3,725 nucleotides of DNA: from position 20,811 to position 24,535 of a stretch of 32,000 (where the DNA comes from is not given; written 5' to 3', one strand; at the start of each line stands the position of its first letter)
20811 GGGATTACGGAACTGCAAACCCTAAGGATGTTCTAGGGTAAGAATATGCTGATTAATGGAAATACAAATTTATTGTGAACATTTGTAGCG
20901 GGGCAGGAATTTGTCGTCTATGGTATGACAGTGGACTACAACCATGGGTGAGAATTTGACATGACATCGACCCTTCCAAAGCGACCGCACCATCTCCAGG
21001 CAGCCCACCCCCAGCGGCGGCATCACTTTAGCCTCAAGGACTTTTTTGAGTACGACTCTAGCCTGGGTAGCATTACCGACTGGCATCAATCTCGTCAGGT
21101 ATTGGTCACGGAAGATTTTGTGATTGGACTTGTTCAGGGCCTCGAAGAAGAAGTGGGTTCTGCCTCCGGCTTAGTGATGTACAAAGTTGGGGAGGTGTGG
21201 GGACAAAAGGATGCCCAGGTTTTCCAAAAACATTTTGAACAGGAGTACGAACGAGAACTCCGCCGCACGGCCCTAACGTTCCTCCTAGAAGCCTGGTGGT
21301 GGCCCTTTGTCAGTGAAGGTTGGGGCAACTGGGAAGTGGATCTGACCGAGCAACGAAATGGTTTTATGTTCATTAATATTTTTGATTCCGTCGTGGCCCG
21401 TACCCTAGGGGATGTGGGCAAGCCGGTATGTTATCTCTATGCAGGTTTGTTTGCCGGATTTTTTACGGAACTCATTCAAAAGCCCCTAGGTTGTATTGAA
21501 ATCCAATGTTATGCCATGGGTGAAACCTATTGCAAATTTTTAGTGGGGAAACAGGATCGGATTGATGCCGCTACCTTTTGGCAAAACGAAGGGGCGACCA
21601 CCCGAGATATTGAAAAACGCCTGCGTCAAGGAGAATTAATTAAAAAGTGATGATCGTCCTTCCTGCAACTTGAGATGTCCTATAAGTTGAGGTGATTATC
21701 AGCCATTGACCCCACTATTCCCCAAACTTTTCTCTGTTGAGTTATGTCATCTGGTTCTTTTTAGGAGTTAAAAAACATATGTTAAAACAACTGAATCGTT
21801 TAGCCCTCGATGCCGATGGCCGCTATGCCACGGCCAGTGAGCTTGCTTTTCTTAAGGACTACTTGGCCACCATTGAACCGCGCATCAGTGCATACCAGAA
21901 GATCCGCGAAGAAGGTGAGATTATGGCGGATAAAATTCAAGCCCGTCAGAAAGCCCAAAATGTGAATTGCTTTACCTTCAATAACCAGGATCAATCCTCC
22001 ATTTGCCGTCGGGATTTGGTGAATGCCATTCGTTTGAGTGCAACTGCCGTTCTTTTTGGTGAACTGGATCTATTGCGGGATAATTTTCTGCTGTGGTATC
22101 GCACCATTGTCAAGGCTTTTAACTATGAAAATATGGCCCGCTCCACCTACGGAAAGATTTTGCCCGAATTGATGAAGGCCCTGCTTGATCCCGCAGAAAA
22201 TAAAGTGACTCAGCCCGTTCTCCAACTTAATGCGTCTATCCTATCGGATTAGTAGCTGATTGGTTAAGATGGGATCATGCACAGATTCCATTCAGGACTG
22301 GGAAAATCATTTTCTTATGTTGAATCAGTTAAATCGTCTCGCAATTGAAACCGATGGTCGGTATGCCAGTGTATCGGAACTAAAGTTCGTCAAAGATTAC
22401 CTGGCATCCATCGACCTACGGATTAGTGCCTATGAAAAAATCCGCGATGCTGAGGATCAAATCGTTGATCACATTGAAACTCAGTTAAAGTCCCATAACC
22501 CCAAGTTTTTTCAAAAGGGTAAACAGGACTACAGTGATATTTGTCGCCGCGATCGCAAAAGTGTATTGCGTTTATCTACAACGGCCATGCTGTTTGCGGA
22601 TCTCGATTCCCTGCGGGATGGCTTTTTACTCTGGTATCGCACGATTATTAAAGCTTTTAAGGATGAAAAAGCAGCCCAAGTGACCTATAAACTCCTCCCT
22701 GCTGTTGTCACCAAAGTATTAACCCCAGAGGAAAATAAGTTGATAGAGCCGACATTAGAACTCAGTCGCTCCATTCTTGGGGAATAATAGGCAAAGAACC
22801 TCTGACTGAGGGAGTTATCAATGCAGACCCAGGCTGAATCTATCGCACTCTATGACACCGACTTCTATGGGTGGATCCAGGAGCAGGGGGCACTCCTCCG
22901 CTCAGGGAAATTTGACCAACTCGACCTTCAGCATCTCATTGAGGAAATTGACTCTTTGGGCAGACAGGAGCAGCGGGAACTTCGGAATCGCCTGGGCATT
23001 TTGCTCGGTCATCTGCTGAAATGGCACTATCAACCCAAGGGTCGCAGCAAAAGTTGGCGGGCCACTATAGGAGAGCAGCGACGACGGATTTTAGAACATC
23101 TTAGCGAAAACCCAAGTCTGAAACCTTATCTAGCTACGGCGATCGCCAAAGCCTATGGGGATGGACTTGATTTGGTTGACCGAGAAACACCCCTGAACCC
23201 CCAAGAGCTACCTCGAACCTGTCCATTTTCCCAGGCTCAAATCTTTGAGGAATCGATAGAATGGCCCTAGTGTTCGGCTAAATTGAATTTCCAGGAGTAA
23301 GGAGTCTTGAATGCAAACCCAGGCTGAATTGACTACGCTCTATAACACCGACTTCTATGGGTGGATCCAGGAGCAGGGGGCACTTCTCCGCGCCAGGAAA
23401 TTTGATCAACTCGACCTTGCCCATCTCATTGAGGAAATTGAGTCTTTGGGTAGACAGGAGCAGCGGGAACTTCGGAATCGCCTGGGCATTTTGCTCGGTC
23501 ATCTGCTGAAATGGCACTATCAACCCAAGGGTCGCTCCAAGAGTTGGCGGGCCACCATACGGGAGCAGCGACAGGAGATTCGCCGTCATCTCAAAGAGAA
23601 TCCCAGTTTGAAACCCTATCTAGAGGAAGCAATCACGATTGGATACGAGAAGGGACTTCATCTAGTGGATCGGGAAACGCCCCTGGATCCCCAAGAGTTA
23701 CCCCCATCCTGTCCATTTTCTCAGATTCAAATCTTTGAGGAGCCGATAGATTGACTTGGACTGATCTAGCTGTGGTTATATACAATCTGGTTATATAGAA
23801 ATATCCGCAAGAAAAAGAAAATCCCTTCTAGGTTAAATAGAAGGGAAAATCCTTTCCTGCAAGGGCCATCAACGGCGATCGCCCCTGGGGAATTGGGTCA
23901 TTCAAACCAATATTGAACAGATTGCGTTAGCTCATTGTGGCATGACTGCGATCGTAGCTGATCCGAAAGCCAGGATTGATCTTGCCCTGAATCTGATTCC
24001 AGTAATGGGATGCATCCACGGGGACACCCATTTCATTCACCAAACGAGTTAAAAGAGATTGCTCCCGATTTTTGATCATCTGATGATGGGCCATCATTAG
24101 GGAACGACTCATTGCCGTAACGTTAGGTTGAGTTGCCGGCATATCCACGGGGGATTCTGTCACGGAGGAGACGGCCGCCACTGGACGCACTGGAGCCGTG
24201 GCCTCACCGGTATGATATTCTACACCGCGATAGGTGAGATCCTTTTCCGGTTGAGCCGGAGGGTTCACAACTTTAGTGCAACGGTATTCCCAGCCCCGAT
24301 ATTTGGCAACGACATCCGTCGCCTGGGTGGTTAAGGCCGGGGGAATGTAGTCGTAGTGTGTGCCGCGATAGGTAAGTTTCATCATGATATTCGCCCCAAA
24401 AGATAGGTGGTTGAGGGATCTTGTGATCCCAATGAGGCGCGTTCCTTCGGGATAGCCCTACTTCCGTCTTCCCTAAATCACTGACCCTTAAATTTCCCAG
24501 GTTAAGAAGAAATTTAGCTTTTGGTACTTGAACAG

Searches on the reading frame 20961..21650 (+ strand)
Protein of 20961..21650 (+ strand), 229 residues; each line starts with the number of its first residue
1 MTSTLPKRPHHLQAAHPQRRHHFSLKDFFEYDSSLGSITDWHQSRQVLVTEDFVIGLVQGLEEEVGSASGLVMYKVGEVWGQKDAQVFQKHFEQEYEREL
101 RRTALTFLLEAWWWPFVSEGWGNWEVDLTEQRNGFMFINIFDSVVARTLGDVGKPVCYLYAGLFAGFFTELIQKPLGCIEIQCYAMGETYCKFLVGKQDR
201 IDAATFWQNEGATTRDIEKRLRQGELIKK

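Call 3: search_protein_families(library=pfam, proteins=[window:20961-21650:+], max_evalue=1)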
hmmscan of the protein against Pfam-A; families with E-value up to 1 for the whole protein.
window:20961-21650:+ (229 aa): 2 families
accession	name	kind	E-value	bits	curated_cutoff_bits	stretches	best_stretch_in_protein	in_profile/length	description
PF02830.23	V4R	-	1.3e-22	80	31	1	136-196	1-61/62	V4R domain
PF10330.14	Stb3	-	0.98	9.9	25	0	58-95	50-85/90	Putative Sin3 binding protein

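Call 18: find_encoding_contigs(protein=window:20961-21650:+, flank=10000, max_places=6)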
Protein window:20961-21650:+ (229 aa): 1 contig read that carries it; 1 place shown.
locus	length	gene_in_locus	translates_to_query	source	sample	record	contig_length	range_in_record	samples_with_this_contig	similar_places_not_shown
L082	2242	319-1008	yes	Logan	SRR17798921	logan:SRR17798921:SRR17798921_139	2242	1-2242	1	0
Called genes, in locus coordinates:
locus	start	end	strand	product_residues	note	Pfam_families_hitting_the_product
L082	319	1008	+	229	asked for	PF02830:V4R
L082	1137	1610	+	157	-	PF00502:Phycobilisome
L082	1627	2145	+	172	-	PF00502:Phycobilisome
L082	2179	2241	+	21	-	?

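Call 22: list_cluster_members(proteins=[P0001, P0121, window:20961-21650:+, window:17633-18694:+, window:18709-19368:+])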
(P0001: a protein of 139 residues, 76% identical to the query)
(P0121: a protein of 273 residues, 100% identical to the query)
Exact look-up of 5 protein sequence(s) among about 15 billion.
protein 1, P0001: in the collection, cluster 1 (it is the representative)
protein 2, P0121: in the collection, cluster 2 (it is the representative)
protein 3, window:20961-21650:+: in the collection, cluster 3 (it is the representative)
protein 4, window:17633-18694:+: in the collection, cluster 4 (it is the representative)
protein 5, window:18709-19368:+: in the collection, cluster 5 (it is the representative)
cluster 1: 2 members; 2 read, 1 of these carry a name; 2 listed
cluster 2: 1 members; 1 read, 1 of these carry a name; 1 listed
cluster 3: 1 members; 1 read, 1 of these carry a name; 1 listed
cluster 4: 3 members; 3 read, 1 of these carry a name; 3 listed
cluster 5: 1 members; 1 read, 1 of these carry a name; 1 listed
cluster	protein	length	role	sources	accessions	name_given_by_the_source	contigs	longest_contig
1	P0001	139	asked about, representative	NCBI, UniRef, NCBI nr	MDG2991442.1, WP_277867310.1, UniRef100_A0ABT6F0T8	ferredoxin [Candidatus Synechococcus calcipolaris G9] | Ferredoxin n=1 Tax=Candidatus Synechococcus calcipolaris G9 TaxID=1497997 ... | ferredoxin [Candidatus Synechococcus calcipolaris]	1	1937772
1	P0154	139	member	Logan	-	-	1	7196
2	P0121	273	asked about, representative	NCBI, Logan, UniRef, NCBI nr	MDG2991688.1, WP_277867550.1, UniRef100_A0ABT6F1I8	serine protease [Candidatus Synechococcus calcipolaris G9] | Serine protease n=1 Tax=Candidatus Synechococcus calcipolaris G9 TaxID=1497997 ... | trypsin-like peptidase domain-containing protein [Candidatus Synechococcus calcipolaris]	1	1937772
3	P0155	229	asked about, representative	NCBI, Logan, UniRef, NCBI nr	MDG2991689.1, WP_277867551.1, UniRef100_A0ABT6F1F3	4-vinyl reductase [Candidatus Synechococcus calcipolaris G9] | 4-vinyl reductase n=1 Tax=Candidatus Synechococcus calcipolaris G9 TaxID=1497997 ... | V4R domain-containing protein [Candidatus Synechococcus calcipolaris]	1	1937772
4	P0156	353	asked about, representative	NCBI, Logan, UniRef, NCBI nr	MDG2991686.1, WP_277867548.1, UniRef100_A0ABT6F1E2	ABC transporter ATP-binding protein [Candidatus Synechococcus calcipolaris G9] | ABC transporter ATP-binding protein n=1 Tax=Candidatus Synechococcus calcipolaris G9 ... | ABC transporter ATP-binding protein [Candidatus Synechococcus calcipolaris]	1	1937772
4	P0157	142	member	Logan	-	-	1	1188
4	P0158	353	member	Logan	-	-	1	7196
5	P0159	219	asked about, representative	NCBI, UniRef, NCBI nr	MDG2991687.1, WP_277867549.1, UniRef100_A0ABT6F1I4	helix-turn-helix domain-containing protein [Candidatus Synechococcus calcipolaris G9] | Helix-turn-helix domain-containing protein n=1 Tax=Candidatus Synechococcus calcipolaris ... | helix-turn-helix domain-containing protein [Candidatus Synechococcus calcipolaris]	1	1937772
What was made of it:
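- The window's ABC, HTH, protease and V4R proteins are MDG2991686-689 of G9, all on one 1.94-Mb contig (call 22).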

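Call 29: find_homologous_proteins(query=window:20961-21650:+, max_evalue=1e-20)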
Query window:20961-21650:+ (229 aa): 559 proteins with E <= 1e-20 among 778 candidates; the best 120 are listed.
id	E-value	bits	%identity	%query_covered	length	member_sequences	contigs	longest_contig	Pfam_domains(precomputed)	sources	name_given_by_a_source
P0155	3.9e-156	536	100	100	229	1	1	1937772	PF02830.24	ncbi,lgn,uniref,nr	ncbi:4-vinyl reductase [Candidatus Synechococcus calcipolaris G9]|uniref:4-vinyl reductase n=1 Tax=C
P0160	9.0e-152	521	97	100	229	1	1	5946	PF02830.24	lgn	-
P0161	1.4e-121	422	78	96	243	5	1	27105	PF02830.24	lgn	-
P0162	2.3e-121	422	79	96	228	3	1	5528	PF02830.24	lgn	-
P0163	2.5e-120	418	72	100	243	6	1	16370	PF02830.24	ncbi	-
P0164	4.6e-120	417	78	96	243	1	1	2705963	PF02830.24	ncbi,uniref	ncbi:V4R domain-containing protein [Thermosynechococcus sp. HN-54]|uniref:V4R domain-containing prot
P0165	6.3e-120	417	75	99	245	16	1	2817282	PF02830.24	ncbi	ncbi:4-vinyl reductase [Thermosynechococcaceae cyanobacterium Okahandja]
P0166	1.1e-119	416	72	100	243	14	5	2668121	PF02830.24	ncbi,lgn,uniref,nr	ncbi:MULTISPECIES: V4R domain-containing protein [unclassified Thermosynechococcus]|uniref:V4R domai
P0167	1.6e-119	416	79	96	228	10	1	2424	PF02830.24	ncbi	-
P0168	2.0e-113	396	72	97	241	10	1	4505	PF02830.24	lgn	-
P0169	2.4e-113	395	73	97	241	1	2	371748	PF02830.24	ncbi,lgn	-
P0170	4.8e-110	385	71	96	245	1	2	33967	PF02830.24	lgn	-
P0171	4.4e-109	382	70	98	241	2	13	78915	PF02830.24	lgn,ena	-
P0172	1.2e-108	380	68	99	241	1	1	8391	PF02830.24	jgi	jgi:predicted hydrocarbon binding protein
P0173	1.3e-108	380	70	96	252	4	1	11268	PF02830.24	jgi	jgi:uncharacterized protein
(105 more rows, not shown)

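Call 30: find_encoding_contigs(protein=P0160, flank=10000, max_places=4)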
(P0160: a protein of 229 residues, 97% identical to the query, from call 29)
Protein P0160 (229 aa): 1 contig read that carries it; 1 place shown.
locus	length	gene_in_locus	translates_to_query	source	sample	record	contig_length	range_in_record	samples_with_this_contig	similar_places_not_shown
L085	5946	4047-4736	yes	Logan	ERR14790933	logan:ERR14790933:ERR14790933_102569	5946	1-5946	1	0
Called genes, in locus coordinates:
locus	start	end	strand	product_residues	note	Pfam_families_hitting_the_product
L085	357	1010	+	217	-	PF13489:Methyltransf_23, PF08241:Methyltransf_11, PF08242:Methyltransf_12 (weak), PF13649:Methyltransf_25 (weak), PF13847:Methyltransf_31 (faint)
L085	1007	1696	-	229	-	PF00293:NUDIX, PF19368:WHD_AraR, PF21906:WHD_NrtR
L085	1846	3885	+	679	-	PF22745:Nlig-Ia, PF01653:DNA_ligase_aden, PF03120:OB_DNA_ligase, PF03119:DNA_ligase_ZBD, PF14520:HHH_5, PF12826:HHH_2, PF14520:HHH_5 (weak), PF00533:BRCT, +1 more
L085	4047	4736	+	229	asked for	PF02830:V4R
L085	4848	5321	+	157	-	PF00502:Phycobilisome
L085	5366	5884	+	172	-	PF00502:Phycobilisome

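Call 31: find_encoding_contigs(protein=P0161, flank=6000, max_places=3)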
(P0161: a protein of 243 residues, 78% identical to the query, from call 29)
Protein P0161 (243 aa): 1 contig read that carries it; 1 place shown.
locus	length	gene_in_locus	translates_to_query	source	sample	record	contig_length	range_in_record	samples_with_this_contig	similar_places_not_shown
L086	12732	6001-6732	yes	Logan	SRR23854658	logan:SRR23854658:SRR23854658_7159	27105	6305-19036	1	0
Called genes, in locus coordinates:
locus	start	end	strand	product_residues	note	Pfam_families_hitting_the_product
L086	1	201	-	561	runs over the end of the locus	PF02310:B12-binding, PF04055:Radical_SAM, PF13282:DUF4070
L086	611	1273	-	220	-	PF03588:Leu_Phe_trans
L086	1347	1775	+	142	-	-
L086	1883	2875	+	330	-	PF01073:3Beta_HSD (weak), PF01370:Epimerase, PF05368:NmrA, PF13460:NAD_binding_10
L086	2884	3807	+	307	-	PF01513:NAD_kinase, PF20143:NAD_kinase_C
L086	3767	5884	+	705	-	PF22745:Nlig-Ia, PF01653:DNA_ligase_aden, PF03120:OB_DNA_ligase, PF03119:DNA_ligase_ZBD, PF14520:HHH_5 (weak), PF12826:HHH_2, PF00533:BRCT, PF12738:PTCB-BRCT, +2 more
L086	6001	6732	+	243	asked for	PF02830:V4R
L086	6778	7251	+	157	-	PF00502:Phycobilisome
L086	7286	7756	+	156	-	PF00502:Phycobilisome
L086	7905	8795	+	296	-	PF05239:PRC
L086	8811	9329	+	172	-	PF05258:DciA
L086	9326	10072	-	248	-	PF25087:GMPPB_C (faint), PF00132:Hexapep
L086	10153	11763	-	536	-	PF00682:HMGL-like, PF22617:HCS_D2, PF08502:LeuA_dimer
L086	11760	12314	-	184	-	PF10719:ComFB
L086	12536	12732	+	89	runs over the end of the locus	-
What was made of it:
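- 20961..21650 (+): V4R-domain gene (MDG2991689), followed by two phycobiliprotein-like genes. In relatives it is preceded by ligA. calls 3, 22, 30, 31
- Closest known: Ferredoxins of the Synechocystis slr0144-slr0152. Different: In close relatives the neighbour of V4R is ligA, not a ferredoxin (calls 30, 31).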

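Call 41: list_cluster_members(proteins=[L085:1846-3882:+, L083:1262-2338:+, L085:1007-1693:-, L085:357-1007:+])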
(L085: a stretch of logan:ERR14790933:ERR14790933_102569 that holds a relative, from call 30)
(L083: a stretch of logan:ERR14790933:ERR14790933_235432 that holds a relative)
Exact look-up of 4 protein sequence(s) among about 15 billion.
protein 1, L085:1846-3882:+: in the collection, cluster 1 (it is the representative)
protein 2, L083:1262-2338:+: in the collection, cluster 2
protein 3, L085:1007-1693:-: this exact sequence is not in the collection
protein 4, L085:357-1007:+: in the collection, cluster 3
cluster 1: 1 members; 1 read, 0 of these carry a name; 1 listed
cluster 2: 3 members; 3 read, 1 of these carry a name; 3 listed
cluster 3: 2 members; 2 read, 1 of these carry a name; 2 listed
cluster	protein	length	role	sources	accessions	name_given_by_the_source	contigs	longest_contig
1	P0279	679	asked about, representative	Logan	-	-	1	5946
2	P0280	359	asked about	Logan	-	-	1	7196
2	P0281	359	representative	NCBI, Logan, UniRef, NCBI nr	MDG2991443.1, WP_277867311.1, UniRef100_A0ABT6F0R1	PIN/TRAM domain-containing protein [Candidatus Synechococcus calcipolaris G9] | PIN/TRAM domain-containing protein n=1 Tax=Candidatus Synechococcus calcipolaris G9 ... | PIN/TRAM domain-containing protein [Candidatus Synechococcus calcipolaris]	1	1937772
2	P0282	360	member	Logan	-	-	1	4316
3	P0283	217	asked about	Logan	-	-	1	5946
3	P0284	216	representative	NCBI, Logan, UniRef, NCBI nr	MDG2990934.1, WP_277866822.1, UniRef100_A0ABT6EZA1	class I SAM-dependent methyltransferase [Candidatus Synechococcus calcipolaris G9] | Class I SAM-dependent methyltransferase n=1 Tax=Candidatus Synechococcus calcipolaris G9 ... | class I SAM-dependent methyltransferase [Candidatus Synechococcus calcipolaris]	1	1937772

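Call 42: find_encoding_contigs(protein=P0281, flank=10000, max_places=4)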
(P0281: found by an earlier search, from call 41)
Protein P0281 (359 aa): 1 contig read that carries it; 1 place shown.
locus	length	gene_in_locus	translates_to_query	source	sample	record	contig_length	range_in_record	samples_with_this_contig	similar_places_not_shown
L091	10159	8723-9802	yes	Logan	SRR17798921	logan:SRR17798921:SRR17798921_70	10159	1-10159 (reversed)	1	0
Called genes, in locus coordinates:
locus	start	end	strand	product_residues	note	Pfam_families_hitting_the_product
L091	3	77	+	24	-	?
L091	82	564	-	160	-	PF01553:Acyltransferase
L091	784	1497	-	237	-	PF01058:Oxidored_q6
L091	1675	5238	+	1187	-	PF02574:S-methyl_trans, PF00809:Pterin_bind, PF02607:B12-binding_2, PF02310:B12-binding, PF02965:Met_synt_B12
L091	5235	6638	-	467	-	PF01595:CNNM, PF00571:CBS (faint), PF03471:CorC_HlyC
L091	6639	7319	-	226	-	-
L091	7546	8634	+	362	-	PF19991:HMA_2 (weak)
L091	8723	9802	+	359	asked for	PF27675:YCF81_N, PF01850:PIN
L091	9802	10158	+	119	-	?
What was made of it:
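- P0001 (MDG2991442) is adjacent to the PIN/TRAM gene MDG2991443 (calls 22, 41, 42).
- Tried and rejected: The Logan contig with PIN/TRAM ends inside the paralogue (call 42).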

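Call 54: search_protein_families(library=pfam, proteins=[P0154], max_evalue=0.1)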
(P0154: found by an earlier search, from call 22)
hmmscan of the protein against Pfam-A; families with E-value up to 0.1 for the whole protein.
P0154 (139 aa): 1 family
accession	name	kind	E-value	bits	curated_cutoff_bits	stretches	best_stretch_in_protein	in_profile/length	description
PF01257.25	2Fe-2S_thioredx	-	0.036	14.4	24.8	1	61-104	102-143/145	Thioredoxin-like [2Fe-2S] ferredoxin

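Call 55: find_encoding_contigs(protein=P0284, flank=10000, max_places=4)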
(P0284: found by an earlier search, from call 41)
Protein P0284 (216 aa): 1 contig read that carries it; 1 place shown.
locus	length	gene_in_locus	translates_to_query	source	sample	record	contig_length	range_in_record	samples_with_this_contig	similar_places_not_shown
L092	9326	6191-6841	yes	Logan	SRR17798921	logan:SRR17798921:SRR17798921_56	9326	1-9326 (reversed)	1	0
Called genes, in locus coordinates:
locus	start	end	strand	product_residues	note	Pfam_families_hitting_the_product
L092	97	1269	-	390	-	PF07690:MFS_1, PF13347:MFS_2 (weak)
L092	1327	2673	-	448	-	PF13520:AA_permease_2, PF00324:AA_permease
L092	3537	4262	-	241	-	PF16416:GUN4_N, PF05419:GUN4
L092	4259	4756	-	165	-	PF01467:CTP_transf_like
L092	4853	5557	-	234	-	PF06051:DUF928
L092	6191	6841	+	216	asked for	PF13489:Methyltransf_23, PF07021:MetW (weak), PF13649:Methyltransf_25 (weak), PF13847:Methyltransf_31 (faint), PF08241:Methyltransf_11, PF08242:Methyltransf_12 (faint)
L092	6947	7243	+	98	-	PF20711:DUF6825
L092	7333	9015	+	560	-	PF03109:ABC1, PF27536:UbiB_helical (faint)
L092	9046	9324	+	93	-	?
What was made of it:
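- Tried and rejected: The G9 methyltransferase locus is not followed by NUDIX-ligA as it is in the relative, so it did not lead to ligA (call 55).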

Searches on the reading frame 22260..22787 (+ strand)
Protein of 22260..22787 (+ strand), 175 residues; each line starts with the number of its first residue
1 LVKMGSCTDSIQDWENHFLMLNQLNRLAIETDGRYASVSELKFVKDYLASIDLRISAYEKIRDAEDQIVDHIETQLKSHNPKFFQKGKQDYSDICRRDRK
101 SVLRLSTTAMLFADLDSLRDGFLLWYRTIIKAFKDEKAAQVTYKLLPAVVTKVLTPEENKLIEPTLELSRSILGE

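Call 3: search_protein_families(library=pfam, proteins=[window:22260-22787:+], max_evalue=1)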
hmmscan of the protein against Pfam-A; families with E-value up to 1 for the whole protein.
window:22260-22787:+ (175 aa): 2 families
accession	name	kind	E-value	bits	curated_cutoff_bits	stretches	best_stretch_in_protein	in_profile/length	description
PF00502.25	Phycobilisome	-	3.2e-16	60.1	22.2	1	29-168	6-150/155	Phycobilisome protein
PF11239.13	DUF3040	-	0.033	14.9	24.7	1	63-104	5-46/84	Protein of unknown function (DUF3040)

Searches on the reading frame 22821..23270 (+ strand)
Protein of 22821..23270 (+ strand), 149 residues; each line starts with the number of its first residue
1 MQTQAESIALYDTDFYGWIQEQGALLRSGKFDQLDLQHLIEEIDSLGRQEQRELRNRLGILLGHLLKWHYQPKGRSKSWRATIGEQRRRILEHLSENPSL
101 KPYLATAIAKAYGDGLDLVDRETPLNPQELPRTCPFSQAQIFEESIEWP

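Call 62: search_protein_families(library=pfam, proteins=[window:22821-23270:+], max_evalue=0.01)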
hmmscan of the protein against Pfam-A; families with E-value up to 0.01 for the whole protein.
window:22821-23270:+ (149 aa): 1 family
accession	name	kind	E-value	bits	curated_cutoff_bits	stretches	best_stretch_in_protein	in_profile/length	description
PF01724.21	DUF29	-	1.5e-50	171.4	22.5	1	10-144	1-135/138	Domain of unknown function DUF29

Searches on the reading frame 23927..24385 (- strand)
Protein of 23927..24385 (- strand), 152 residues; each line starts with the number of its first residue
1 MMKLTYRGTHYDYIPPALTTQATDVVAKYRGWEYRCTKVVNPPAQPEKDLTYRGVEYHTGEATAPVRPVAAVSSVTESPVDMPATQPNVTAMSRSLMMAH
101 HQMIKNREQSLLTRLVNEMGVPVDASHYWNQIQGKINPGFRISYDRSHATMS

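Call 62: search_protein_families(library=pfam, proteins=[window:23927-24385:-], max_evalue=0.01)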
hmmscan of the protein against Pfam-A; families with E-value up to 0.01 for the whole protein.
window:23927-24385:- (152 aa): 1 family
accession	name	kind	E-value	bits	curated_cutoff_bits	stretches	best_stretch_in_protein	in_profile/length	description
PF14105.11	DUF4278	-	5.5e-19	68.7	25.3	1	2-57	1-57/57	Domain of unknown function (DUF4278)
